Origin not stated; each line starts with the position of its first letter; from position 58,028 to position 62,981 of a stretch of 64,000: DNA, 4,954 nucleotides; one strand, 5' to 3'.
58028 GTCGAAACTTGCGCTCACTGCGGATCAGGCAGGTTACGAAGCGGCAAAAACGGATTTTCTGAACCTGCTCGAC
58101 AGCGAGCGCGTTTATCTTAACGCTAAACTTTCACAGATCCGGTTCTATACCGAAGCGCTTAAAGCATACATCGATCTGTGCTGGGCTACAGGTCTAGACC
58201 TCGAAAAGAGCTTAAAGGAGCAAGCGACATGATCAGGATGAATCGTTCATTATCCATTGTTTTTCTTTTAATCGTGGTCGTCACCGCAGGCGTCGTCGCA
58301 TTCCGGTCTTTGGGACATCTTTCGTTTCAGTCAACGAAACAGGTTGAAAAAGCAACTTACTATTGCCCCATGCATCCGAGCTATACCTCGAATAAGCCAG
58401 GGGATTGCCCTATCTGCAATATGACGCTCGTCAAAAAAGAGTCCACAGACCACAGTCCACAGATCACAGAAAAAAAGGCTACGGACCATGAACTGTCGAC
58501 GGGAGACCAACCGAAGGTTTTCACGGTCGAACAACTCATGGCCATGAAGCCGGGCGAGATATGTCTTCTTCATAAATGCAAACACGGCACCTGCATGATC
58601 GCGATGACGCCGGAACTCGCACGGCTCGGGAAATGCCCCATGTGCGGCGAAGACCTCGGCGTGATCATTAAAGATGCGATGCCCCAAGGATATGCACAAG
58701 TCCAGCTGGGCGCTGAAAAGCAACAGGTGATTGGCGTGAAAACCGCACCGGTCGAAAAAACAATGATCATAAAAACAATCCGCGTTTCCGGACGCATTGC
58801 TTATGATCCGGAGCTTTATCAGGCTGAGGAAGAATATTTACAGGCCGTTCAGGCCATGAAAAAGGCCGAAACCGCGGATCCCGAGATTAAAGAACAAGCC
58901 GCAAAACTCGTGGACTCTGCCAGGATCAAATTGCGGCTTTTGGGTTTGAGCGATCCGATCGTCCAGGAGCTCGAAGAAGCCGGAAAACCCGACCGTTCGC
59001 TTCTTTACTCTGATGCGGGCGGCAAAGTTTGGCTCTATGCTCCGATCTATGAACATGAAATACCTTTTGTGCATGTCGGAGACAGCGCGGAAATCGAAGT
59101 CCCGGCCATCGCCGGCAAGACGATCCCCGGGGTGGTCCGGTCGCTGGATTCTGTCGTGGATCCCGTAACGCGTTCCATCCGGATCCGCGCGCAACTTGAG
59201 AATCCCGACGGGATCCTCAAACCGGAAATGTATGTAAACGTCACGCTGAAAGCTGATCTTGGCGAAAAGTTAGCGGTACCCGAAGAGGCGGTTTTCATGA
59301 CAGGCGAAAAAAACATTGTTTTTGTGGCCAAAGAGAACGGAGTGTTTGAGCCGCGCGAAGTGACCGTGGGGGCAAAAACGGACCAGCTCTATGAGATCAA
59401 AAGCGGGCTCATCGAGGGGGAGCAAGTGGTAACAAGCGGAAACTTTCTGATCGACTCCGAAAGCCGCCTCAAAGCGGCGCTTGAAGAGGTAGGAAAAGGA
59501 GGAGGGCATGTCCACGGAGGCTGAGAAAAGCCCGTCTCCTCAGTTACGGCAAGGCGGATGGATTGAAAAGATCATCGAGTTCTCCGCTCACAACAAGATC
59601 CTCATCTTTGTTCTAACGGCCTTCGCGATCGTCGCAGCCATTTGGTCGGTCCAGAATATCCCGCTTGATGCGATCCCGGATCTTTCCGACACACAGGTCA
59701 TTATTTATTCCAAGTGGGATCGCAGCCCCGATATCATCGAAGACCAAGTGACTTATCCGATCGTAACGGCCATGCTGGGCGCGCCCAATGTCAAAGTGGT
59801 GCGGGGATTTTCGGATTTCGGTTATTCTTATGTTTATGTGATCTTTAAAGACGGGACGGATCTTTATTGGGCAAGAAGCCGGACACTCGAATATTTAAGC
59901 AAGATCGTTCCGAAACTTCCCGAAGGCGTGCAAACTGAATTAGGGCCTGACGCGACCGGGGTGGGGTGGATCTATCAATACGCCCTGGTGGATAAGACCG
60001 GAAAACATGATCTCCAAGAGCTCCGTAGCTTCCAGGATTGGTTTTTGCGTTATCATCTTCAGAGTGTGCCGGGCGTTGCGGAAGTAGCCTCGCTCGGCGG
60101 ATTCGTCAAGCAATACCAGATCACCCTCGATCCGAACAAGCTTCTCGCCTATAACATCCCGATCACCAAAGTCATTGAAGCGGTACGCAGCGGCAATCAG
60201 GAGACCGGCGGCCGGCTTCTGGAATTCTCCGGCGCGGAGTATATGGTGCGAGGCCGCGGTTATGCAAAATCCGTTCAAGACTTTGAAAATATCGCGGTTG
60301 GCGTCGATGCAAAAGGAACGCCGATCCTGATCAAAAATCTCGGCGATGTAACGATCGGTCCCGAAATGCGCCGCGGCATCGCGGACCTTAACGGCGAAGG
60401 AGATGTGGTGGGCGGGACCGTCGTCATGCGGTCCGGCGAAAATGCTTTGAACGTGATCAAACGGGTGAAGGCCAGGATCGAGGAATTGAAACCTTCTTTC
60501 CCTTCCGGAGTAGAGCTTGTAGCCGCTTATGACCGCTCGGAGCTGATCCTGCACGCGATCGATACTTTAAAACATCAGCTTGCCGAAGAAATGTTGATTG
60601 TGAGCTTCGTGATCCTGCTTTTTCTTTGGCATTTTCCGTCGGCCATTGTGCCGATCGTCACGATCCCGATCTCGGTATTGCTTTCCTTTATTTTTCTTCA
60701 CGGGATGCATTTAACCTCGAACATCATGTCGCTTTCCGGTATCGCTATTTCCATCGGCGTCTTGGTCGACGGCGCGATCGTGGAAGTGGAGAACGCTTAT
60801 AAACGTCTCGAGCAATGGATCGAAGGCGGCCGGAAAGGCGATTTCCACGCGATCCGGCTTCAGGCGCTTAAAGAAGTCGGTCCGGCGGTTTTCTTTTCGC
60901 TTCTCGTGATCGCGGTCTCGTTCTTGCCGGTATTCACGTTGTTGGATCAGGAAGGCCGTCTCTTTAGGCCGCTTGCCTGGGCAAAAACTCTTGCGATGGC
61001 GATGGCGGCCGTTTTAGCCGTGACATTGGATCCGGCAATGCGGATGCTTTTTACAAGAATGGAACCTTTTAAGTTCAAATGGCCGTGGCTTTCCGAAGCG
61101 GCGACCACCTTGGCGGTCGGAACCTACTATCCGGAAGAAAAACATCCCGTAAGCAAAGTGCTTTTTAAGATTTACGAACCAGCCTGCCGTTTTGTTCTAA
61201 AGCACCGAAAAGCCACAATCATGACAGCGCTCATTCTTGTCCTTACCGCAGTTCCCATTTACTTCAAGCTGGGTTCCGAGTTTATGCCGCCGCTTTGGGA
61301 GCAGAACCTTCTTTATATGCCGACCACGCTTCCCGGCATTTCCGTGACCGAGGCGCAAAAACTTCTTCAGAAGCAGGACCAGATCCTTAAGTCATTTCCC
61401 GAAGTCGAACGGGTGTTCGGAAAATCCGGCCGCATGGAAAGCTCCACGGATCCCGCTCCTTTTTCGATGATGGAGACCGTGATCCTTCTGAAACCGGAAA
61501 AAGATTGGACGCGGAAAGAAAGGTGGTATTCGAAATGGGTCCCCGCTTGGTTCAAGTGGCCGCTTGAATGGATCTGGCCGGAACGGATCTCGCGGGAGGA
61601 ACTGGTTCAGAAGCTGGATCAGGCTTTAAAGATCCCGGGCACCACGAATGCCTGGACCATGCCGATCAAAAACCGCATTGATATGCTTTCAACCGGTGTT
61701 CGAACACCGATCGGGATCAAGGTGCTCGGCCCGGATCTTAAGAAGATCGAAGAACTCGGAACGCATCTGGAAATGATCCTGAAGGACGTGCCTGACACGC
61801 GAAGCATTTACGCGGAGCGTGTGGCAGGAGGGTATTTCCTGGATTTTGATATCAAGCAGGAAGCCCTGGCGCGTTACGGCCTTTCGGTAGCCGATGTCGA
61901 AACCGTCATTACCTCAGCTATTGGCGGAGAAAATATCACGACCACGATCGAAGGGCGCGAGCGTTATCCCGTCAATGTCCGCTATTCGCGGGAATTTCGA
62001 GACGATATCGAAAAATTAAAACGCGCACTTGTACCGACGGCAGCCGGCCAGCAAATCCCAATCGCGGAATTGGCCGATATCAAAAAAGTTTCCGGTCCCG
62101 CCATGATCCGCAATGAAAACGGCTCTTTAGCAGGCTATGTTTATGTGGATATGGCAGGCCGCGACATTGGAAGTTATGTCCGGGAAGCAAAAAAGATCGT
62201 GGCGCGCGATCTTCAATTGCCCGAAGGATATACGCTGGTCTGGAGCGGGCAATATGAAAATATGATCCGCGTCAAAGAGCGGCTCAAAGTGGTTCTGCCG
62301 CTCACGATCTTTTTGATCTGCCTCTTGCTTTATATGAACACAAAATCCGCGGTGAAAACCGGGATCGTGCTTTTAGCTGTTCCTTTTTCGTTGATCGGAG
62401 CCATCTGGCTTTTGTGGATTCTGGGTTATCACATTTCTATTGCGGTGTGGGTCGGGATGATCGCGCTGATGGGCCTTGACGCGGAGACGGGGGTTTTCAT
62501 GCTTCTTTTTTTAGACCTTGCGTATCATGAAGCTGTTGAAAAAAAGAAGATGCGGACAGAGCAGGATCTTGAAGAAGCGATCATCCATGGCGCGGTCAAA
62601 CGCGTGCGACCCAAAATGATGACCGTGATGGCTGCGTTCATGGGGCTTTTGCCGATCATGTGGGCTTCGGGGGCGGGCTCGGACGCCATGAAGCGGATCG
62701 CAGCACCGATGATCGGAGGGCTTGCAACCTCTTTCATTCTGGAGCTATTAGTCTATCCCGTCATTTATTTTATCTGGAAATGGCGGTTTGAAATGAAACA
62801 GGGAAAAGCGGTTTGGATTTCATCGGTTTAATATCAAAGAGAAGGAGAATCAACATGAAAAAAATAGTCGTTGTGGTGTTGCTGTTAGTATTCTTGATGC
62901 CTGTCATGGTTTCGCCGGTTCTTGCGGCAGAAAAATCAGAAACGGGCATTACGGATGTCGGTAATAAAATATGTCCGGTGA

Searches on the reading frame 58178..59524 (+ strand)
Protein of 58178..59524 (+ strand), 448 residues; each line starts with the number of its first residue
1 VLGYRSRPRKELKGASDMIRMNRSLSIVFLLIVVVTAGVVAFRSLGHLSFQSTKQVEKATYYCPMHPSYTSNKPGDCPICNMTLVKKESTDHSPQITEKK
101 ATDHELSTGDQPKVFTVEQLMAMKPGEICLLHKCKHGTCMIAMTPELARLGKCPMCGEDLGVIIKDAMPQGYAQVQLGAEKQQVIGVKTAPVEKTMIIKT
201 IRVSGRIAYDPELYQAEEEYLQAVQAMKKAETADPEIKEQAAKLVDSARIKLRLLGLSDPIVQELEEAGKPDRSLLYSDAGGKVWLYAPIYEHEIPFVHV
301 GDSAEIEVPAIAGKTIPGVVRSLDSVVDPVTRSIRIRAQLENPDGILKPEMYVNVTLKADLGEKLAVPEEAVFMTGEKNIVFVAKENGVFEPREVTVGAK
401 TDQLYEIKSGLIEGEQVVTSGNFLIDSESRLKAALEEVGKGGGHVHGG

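Call 46: search_protein_families(library=pfam, proteins=[window:58178-59524:+], max_evalue=0.001)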
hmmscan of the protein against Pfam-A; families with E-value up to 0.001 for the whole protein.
window:58178-59524:+ (448 aa): 3 families
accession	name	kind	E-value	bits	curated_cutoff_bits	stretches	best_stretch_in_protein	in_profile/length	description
PF16576.10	HlyD_D23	-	3.9e-29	101.9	30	2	283-353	144-214/214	Barrel-sandwich domain of CusB or HlyD membrane-fusion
PF19335.5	HMBD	-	6.8e-14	52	23.6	1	61-87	2-28/28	Heavy metal binding domain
PF13437.12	HlyD_3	-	1.9e-06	29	22.2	1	282-348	34-104/106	HlyD family secretion protein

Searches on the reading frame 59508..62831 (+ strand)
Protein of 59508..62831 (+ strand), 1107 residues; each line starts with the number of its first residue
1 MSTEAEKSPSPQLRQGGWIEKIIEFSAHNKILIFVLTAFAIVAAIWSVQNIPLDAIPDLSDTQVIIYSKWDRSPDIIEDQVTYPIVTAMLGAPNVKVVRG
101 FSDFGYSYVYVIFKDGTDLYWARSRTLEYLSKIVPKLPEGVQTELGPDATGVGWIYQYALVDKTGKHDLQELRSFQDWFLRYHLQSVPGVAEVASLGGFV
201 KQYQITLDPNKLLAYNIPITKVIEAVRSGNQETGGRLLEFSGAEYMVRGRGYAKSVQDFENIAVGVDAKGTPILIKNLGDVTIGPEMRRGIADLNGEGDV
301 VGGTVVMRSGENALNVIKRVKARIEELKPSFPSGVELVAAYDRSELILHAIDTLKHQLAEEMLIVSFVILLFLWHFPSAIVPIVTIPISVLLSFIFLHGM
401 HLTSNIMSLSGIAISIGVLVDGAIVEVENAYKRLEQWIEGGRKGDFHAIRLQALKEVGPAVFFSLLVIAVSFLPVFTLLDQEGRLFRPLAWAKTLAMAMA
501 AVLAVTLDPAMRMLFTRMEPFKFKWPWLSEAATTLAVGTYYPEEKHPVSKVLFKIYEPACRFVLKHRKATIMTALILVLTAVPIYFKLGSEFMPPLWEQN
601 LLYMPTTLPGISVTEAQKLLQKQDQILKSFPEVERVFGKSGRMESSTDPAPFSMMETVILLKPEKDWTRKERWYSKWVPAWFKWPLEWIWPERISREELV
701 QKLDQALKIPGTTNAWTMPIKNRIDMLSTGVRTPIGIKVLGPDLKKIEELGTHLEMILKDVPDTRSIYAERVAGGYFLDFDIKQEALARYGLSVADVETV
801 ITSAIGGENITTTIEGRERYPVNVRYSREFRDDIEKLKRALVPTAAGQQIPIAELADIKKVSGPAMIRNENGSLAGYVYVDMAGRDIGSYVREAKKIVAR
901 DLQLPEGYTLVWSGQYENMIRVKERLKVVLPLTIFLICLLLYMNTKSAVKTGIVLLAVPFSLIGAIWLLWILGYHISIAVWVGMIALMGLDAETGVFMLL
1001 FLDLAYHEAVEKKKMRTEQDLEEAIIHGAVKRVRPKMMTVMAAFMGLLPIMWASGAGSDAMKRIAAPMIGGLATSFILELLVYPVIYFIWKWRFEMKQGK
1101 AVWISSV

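Call 46: search_protein_families(library=pfam, proteins=[window:59508-62831:+], max_evalue=0.001)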
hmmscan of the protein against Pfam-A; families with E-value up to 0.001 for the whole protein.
window:59508-62831:+ (1107 aa): 2 families
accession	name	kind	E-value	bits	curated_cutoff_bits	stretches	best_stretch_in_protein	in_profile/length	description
PF00873.25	ACR_tran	-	2.9e-218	727.6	28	2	22-671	1-630/1021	AcrB/AcrD/AcrF family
PF03176.21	MMPL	-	0.0001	21.8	20.5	0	314-521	104-308/333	MMPL family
